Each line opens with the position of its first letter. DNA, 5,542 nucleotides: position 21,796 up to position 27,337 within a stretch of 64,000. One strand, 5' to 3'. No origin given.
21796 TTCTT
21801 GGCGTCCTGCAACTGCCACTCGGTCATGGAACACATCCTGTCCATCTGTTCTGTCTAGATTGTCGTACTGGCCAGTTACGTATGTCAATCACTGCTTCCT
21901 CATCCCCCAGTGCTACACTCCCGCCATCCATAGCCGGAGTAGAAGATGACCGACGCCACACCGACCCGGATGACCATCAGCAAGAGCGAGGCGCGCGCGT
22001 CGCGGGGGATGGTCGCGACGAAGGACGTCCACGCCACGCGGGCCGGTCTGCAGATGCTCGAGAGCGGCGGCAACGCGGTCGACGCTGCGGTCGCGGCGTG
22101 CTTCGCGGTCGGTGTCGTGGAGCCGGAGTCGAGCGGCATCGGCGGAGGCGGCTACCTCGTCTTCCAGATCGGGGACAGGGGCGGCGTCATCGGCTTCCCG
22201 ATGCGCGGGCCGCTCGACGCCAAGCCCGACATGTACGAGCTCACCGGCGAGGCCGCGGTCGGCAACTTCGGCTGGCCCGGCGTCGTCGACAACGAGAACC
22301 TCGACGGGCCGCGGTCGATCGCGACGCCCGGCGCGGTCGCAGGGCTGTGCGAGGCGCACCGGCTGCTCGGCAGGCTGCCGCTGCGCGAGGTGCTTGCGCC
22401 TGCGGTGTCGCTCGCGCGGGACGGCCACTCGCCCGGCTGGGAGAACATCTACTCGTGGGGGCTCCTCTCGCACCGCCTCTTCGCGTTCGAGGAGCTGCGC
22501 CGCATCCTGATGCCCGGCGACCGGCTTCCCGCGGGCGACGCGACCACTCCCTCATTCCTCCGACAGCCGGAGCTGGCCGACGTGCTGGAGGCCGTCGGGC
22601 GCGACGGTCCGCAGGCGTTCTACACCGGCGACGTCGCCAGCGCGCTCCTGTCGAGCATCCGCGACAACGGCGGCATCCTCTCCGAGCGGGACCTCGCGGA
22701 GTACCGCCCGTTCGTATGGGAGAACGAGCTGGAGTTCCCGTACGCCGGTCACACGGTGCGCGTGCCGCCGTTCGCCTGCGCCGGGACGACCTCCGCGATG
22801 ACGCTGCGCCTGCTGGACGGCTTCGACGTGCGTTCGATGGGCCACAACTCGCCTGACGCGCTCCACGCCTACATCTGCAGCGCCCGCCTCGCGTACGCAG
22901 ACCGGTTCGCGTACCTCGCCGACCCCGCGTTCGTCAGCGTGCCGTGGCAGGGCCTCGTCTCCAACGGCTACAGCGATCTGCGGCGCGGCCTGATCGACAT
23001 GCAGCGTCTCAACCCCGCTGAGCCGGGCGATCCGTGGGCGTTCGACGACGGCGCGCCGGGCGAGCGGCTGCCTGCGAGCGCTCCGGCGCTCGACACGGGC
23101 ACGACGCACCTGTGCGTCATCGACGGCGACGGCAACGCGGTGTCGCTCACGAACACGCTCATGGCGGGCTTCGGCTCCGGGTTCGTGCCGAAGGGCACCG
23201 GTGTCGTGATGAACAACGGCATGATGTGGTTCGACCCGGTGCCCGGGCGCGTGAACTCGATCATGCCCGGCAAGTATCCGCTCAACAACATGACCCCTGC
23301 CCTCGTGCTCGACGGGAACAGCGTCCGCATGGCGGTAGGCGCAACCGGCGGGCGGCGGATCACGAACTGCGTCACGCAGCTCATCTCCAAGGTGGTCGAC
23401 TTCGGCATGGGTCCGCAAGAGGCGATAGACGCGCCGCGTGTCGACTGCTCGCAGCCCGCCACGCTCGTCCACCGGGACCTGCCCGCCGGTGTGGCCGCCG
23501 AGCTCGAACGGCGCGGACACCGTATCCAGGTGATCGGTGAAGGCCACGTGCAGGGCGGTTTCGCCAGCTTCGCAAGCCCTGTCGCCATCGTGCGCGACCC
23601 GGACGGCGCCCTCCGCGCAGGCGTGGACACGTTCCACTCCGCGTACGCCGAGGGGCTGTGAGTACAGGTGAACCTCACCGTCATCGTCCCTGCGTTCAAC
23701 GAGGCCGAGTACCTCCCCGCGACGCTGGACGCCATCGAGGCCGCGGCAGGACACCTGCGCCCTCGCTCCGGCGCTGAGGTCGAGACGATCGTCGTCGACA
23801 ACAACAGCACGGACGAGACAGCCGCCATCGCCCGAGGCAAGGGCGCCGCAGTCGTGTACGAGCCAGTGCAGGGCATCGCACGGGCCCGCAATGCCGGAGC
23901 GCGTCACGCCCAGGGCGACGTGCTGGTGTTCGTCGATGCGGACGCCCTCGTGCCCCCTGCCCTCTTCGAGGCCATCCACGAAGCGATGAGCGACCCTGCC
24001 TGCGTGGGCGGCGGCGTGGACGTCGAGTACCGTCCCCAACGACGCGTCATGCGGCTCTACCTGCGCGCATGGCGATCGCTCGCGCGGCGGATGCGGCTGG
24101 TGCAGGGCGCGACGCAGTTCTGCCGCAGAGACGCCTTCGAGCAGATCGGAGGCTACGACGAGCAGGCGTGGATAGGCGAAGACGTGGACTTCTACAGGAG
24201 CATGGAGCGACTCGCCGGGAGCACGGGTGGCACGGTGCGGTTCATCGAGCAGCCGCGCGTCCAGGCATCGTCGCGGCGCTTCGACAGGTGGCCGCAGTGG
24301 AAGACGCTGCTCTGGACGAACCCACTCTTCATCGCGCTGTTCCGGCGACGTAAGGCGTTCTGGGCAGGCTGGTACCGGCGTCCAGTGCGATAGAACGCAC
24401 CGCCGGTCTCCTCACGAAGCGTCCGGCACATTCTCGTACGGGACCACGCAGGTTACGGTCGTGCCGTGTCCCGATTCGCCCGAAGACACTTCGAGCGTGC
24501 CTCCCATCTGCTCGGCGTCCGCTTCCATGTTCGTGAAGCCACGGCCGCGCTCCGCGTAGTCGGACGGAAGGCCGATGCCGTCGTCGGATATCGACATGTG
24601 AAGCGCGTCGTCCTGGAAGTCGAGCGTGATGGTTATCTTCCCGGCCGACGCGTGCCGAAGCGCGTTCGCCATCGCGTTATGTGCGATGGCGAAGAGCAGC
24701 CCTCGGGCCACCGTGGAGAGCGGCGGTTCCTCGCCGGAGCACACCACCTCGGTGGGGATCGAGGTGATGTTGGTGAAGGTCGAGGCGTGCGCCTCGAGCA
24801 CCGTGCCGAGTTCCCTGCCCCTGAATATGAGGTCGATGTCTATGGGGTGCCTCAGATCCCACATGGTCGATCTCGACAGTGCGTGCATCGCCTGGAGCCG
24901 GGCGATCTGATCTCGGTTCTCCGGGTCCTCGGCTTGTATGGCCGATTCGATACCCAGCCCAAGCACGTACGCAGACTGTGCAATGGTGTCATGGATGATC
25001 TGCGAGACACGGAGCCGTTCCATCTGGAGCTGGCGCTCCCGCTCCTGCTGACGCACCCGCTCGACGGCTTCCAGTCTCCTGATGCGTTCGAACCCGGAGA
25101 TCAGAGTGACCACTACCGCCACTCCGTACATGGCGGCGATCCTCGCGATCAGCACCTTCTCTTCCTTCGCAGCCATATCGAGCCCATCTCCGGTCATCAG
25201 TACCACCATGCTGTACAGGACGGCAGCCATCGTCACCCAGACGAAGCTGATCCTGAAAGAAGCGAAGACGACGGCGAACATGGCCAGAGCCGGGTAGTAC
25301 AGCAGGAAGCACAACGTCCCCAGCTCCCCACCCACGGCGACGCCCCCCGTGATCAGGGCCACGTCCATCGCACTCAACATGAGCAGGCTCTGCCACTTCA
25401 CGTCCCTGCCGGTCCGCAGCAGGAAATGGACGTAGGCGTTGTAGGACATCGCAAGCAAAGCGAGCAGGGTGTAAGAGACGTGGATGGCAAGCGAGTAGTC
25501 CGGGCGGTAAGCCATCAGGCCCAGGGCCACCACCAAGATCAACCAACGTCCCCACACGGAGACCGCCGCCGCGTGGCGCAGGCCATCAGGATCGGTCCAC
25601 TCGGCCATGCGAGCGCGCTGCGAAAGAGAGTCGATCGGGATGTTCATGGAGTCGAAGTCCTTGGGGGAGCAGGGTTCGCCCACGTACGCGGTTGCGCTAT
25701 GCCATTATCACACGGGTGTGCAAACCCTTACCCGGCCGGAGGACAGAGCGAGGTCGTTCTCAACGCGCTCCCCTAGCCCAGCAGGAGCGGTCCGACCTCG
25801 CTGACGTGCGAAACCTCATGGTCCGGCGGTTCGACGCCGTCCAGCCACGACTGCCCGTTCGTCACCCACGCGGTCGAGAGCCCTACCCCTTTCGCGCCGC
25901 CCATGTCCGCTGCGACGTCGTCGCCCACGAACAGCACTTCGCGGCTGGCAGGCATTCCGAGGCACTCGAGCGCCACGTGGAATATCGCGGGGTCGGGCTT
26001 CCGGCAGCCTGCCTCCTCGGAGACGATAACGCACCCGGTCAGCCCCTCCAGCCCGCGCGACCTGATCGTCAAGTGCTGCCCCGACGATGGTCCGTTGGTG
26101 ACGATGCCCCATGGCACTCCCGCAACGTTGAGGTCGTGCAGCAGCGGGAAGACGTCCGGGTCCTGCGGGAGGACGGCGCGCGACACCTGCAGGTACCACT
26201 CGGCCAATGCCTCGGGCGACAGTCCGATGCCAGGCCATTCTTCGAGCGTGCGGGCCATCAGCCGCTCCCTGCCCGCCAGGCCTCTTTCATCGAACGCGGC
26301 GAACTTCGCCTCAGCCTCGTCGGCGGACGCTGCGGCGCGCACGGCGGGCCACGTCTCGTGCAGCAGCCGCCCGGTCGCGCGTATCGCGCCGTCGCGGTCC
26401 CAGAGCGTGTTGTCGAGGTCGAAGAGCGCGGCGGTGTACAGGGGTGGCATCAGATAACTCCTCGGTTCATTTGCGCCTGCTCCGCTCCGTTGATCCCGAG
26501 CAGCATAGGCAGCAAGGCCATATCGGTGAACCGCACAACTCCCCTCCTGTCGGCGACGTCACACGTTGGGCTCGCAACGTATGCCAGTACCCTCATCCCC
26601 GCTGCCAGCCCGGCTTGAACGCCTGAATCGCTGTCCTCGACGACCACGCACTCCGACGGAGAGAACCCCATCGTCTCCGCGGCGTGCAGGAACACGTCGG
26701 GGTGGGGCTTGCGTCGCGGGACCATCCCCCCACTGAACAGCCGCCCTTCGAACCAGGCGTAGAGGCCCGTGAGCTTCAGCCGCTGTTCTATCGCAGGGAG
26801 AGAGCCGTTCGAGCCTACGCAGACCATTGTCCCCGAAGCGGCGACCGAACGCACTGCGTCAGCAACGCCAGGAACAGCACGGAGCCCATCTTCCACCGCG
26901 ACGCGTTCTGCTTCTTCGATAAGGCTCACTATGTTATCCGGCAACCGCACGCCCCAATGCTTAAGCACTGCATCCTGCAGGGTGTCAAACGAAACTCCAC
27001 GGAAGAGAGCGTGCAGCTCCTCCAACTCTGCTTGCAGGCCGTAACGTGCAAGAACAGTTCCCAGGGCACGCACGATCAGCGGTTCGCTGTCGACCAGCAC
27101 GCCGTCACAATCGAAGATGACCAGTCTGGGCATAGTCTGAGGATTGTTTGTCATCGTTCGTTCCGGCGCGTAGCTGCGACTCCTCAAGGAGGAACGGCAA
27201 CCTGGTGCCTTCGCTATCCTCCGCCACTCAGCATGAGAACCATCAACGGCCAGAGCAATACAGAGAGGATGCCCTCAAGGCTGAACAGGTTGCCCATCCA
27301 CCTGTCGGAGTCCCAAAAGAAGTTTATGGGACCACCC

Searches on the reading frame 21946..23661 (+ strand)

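Call 71: search_protein_families(library=pfam, proteins=[window:21946-23661:+], max_evalue=0.00001)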
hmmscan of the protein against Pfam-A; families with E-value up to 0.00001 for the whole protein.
window:21946-23661:+ (571 aa): 1 family
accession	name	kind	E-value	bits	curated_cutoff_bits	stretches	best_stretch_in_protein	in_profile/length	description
PF01019.26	G_glu_transpept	-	2.4e-119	399.9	27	1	36-533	2-486/512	Gamma-glutamyltranspeptidase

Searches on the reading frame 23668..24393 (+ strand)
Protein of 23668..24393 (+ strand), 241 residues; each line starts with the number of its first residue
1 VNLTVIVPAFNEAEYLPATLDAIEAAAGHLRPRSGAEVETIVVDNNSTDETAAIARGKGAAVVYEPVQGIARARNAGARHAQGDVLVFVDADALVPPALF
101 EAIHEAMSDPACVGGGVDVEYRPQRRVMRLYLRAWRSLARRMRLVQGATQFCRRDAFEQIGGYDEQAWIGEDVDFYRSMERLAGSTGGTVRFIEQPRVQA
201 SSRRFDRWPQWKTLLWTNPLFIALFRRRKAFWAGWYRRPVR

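Call 71: search_protein_families(library=pfam, proteins=[window:23668-24393:+], max_evalue=0.00001)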
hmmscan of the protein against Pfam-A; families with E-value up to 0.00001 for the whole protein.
window:23668-24393:+ (241 aa): 5 families
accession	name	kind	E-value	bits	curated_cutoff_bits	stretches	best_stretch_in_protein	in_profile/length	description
PF00535.33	Glycos_transf_2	-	2.9e-27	96.1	23.3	1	4-157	1-164/168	Glycosyl transferase family 2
PF13641.12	Glyco_tranf_2_3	-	8.2e-16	59.1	27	1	3-200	3-211/230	Glycosyltransferase like family 2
PF10111.15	Glyco_tranf_2_2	-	1.7e-10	41.3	27.3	1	36-105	28-104/276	Glycosyltransferase like family 2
PF13506.12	Glyco_transf_21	-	7.9e-07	29.1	21.7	1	77-211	25-172/174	Glycosyl transferase family 21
PF13632.12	Glyco_trans_2_3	-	5.5e-06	26.8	27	0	87-232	3-161/198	Glycosyl transferase family group 2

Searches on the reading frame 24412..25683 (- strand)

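Call 71: search_protein_families(library=pfam, proteins=[window:24412-25683:-], max_evalue=0.00001)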
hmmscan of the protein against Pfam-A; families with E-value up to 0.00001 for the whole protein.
window:24412-25683:- (423 aa): 1 family
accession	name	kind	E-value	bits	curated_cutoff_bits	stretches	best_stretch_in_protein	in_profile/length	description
PF02518.31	HATPase_c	-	2.7e-14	54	26.4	1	330-417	6-110/111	Histidine kinase-, DNA gyrase B-, and HSP90-like ATPase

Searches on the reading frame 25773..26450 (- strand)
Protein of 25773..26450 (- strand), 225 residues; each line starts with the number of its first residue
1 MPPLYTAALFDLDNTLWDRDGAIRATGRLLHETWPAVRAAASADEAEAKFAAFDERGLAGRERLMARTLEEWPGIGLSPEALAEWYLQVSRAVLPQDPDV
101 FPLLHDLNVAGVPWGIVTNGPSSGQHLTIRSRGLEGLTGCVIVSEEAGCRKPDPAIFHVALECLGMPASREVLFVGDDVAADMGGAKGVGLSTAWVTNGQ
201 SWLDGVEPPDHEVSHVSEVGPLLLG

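Call 71: search_protein_families(library=pfam, proteins=[window:25773-26450:-], max_evalue=0.00001)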
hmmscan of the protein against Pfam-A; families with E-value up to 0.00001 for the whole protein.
window:25773-26450:- (225 aa): 4 families
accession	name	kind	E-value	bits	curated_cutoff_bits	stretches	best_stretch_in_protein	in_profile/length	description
PF00702.32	Hydrolase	-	8.5e-21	75.6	26.4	1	6-190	2-191/191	haloacid dehalogenase-like hydrolase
PF13419.12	HAD_2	-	7.4e-15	55.9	23.8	1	9-196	2-178/178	Haloacid dehalogenase-like hydrolase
PF13242.12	Hydrolase_like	-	4.9e-11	42.8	22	1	149-215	2-71/75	HAD-hyrolase-like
PF12710.13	HAD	-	9.4e-06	26.6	27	0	8-122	1-112/189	haloacid dehalogenase-like hydrolase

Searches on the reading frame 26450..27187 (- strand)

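Call 74: search_protein_families(library=pfam, proteins=[window:26450-27187:-], max_evalue=0.001)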
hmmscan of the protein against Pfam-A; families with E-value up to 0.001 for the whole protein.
window:26450-27187:- (245 aa): 4 families
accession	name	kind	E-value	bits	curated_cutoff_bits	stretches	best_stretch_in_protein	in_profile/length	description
PF00702.32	Hydrolase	-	2.1e-25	90.7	26.4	1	21-197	2-191/191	haloacid dehalogenase-like hydrolase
PF13419.12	HAD_2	-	7.1e-24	85.3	23.8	1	23-202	1-177/178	Haloacid dehalogenase-like hydrolase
PF13242.12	Hydrolase_like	-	1.2e-06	28.8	22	1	158-202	2-47/75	HAD-hyrolase-like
PF13344.12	Hydrolase_6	-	0.00071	20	27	0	23-41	1-19/101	Haloacid dehalogenase-like hydrolase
